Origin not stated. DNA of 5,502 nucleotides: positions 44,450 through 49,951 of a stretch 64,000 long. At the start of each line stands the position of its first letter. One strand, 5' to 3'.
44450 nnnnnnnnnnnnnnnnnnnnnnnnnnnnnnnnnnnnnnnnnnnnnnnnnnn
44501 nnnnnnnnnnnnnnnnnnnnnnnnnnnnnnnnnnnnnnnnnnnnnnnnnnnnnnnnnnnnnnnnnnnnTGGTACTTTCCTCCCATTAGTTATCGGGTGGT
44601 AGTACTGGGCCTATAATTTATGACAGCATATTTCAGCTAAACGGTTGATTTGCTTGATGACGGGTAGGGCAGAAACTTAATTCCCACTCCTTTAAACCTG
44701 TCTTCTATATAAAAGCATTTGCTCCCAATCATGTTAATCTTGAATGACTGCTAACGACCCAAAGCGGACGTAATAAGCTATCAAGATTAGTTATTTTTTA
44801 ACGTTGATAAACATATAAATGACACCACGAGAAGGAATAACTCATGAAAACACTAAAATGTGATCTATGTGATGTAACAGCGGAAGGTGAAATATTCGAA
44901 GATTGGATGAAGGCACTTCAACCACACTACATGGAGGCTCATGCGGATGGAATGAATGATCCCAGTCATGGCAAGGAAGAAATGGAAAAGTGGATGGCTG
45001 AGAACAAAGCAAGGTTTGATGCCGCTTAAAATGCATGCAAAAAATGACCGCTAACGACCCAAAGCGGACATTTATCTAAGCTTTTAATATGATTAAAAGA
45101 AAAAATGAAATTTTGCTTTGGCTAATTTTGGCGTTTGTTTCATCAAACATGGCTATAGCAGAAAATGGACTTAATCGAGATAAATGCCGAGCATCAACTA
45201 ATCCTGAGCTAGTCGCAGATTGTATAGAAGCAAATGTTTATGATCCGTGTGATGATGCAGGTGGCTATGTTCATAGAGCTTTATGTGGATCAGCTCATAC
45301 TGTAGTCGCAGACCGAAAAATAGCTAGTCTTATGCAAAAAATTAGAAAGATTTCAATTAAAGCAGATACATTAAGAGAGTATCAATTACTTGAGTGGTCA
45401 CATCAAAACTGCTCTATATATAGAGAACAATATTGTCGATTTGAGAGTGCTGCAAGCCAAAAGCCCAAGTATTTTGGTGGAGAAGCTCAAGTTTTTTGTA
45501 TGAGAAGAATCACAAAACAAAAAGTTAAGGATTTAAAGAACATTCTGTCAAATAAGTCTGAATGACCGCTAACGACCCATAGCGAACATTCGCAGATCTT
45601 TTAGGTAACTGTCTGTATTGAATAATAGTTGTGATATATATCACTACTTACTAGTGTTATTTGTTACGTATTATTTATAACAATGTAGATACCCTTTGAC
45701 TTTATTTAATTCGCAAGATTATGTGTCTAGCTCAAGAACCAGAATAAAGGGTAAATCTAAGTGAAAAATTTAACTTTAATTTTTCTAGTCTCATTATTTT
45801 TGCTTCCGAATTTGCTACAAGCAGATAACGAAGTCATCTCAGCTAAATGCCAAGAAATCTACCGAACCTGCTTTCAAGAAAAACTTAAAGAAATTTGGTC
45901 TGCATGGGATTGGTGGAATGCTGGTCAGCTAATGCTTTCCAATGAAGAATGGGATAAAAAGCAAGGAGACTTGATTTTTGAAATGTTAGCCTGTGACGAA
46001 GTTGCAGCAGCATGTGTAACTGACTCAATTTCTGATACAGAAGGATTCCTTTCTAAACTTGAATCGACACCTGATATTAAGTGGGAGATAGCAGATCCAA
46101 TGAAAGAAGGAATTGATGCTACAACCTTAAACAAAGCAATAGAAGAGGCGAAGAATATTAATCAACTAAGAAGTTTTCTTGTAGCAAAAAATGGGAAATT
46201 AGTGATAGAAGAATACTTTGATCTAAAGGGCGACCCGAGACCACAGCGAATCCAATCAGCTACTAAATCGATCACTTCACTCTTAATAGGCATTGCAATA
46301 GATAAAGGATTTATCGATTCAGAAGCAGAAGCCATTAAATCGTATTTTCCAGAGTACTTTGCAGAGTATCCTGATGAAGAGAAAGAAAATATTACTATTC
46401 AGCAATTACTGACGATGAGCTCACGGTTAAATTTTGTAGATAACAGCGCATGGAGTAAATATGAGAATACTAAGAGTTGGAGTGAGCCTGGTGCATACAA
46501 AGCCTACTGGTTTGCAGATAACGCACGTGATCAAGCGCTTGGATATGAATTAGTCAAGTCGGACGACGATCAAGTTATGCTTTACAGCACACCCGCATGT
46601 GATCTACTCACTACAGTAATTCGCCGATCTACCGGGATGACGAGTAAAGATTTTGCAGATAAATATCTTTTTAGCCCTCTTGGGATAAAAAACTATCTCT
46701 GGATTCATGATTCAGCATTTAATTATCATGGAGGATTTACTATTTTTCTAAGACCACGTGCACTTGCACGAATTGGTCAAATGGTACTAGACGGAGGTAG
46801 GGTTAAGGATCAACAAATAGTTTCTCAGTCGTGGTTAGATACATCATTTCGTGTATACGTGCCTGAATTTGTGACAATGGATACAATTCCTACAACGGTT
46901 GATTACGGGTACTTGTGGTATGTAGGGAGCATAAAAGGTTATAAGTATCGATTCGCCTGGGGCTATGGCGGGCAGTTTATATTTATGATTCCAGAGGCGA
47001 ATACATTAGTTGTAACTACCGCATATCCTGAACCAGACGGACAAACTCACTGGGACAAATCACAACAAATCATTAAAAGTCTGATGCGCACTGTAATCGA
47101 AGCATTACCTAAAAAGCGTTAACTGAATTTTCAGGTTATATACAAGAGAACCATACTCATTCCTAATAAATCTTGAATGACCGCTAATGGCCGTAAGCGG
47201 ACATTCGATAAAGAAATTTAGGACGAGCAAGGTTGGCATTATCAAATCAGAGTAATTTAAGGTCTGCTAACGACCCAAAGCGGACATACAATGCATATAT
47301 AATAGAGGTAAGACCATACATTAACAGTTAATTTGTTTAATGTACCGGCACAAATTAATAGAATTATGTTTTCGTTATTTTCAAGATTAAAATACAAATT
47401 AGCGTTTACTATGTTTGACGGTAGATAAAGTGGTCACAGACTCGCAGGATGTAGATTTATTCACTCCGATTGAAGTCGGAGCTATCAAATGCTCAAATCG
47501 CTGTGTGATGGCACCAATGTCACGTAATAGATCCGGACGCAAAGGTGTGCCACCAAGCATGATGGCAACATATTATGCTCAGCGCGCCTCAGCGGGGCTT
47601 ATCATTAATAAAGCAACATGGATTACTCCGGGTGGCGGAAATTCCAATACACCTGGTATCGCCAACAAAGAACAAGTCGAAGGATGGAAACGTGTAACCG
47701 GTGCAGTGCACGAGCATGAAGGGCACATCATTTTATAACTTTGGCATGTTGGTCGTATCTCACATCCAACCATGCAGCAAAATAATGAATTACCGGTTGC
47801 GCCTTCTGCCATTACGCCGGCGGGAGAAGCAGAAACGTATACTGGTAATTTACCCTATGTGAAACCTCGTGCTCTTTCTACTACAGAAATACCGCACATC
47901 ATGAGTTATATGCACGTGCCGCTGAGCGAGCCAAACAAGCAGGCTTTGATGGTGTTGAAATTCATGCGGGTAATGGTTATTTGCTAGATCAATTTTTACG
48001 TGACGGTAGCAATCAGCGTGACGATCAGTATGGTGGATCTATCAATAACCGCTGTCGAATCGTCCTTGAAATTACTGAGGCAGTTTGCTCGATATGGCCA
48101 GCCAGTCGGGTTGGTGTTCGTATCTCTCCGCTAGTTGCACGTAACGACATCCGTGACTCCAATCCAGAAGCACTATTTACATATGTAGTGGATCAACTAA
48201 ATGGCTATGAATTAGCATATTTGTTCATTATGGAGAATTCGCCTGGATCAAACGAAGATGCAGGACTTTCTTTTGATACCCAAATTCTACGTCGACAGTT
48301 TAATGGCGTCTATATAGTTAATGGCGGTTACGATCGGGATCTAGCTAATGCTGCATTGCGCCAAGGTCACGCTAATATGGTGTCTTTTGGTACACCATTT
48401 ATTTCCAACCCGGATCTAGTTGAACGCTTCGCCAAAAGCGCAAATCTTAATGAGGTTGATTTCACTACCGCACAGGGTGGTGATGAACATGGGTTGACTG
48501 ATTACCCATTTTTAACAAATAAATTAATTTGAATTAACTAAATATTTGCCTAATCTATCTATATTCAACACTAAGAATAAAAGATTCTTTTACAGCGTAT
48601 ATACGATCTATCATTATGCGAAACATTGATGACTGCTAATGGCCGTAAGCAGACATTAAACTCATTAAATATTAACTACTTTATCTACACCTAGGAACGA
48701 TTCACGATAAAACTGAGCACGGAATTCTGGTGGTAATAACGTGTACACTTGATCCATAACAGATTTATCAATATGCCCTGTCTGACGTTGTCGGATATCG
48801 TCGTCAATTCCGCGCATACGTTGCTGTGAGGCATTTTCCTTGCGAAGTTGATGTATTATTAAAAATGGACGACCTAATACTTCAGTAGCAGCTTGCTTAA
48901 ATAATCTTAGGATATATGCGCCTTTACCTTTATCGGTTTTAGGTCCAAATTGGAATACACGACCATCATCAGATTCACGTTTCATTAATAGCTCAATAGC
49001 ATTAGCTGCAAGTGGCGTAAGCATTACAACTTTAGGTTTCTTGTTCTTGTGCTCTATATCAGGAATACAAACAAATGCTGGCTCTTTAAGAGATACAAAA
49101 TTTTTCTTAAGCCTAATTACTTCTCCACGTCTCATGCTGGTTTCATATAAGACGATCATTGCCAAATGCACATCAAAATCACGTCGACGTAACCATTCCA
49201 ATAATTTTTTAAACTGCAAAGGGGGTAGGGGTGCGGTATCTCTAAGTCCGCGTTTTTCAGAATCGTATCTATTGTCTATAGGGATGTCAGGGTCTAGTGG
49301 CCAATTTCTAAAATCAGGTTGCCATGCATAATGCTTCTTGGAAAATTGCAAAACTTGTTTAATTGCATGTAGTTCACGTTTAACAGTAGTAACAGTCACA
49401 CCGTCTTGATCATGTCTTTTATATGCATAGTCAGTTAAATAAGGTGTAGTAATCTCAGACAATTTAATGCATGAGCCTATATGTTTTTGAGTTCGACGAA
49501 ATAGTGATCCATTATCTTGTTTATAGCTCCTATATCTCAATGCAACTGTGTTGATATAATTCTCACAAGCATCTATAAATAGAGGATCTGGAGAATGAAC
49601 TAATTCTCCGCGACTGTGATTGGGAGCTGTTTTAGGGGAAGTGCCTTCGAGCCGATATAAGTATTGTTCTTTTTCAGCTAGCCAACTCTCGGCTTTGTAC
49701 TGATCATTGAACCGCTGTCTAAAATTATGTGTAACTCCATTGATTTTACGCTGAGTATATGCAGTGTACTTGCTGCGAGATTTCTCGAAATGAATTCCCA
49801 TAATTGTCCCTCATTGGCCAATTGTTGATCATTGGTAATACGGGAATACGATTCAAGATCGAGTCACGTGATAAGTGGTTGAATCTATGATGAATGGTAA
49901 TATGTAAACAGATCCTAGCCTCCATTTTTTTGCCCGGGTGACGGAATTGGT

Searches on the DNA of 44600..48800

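Call 70: search_rna_families(source=window, start=44600, end=48800, threshold=evalue, max_evalue=5)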
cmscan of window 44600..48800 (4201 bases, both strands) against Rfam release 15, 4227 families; matches with E-value up to 5: 3.
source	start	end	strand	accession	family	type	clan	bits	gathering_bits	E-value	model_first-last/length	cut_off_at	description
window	45028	45115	-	RF02732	JA04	Gene; sRNA;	-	24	81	2.9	1-81/81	no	Aggregatibacter sRNA JA04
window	47484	47561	-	RF00513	Trp_leader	Cis-reg; leader;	-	18.7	41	2.9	1-100/100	no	Tryptophan operon leader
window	45014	45163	+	RF00023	tmRNA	Gene;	CL00001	12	47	0.072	56-185/374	no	transfer-messenger RNA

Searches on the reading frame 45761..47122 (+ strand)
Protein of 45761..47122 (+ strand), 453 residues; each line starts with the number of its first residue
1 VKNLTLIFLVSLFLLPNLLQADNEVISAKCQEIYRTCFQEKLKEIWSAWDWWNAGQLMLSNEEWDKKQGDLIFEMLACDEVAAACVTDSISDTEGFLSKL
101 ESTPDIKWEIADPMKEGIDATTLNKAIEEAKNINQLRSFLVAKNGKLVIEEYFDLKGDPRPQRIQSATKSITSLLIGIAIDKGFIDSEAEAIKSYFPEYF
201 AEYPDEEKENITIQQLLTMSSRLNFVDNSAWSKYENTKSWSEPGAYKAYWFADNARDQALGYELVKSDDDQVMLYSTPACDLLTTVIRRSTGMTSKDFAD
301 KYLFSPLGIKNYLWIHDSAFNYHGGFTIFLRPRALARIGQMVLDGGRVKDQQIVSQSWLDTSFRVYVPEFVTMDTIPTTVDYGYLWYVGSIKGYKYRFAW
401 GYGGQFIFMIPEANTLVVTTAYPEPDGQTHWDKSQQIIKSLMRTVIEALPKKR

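Call 9: search_protein_families(library=ncbifam, proteins=[window:45761-47122:+], max_evalue=0.001)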
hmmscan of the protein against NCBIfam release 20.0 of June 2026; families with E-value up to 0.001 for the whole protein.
window:45761-47122:+ (453 aa): 1 family
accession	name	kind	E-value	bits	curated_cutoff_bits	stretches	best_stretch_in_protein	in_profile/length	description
NF045925.1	3-sucCA_synth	equivalog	1.4e-18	66.6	800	1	134-429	55-318/498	3-succinylated cholic acid synthase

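Call 10: search_protein_families(library=pfam, proteins=[window:45761-47122:+], max_evalue=0.001)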
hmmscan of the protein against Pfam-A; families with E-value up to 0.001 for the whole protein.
window:45761-47122:+ (453 aa): 1 family
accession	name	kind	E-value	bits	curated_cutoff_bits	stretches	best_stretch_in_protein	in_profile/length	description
PF00144.29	Beta-lactamase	-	1.9e-20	73.7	27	1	139-419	19-306/329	Beta-lactamase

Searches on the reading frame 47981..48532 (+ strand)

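Call 20: search_protein_families(library=ncbifam, proteins=[window:47981-48532:+], max_evalue=1e-8)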
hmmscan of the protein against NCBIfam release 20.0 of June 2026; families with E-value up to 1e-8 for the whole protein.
window:47981-48532:+ (183 aa): 3 families
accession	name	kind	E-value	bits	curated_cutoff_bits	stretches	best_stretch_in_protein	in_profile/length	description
NF007899.0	PRK10605.1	subfamily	1.6e-43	149.4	403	1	1-178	188-365/365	N-ethylmaleimide reductase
NF006101.0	PRK08255.1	equivalog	2.2e-10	39.3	1078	1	2-159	578-739/768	bifunctional salicylyl-CoA 5-hydroxylase/oxidoreductase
TIGR03997.1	mycofact_OYE_2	equivalog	5.7e-10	38.2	793.15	1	2-150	169-327/645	mycofactocin system FadH/OYE family oxidoreductase 2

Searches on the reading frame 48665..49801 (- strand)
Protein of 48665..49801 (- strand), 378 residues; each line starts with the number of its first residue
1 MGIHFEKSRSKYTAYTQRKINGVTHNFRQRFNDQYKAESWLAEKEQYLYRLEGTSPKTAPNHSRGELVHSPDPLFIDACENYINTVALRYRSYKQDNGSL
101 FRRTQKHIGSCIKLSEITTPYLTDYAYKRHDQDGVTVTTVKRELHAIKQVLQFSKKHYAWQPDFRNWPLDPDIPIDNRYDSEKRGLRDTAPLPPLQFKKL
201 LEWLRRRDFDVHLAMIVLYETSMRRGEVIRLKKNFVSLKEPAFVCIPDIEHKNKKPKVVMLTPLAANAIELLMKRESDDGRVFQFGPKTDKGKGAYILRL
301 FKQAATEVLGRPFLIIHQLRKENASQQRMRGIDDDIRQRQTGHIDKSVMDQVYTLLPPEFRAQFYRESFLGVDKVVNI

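Call 20: search_protein_families(library=ncbifam, proteins=[window:48665-49801:-], max_evalue=1e-8)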
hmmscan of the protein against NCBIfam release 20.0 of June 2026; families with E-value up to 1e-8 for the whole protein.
window:48665-49801:- (378 aa): 1 family
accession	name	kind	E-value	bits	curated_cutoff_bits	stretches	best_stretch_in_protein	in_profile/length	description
NF040815.2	recomb_XerA_Arch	equivalog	2.8e-11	43.5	220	1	93-354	20-252/263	site-specific tyrosine recombinase/integron integrase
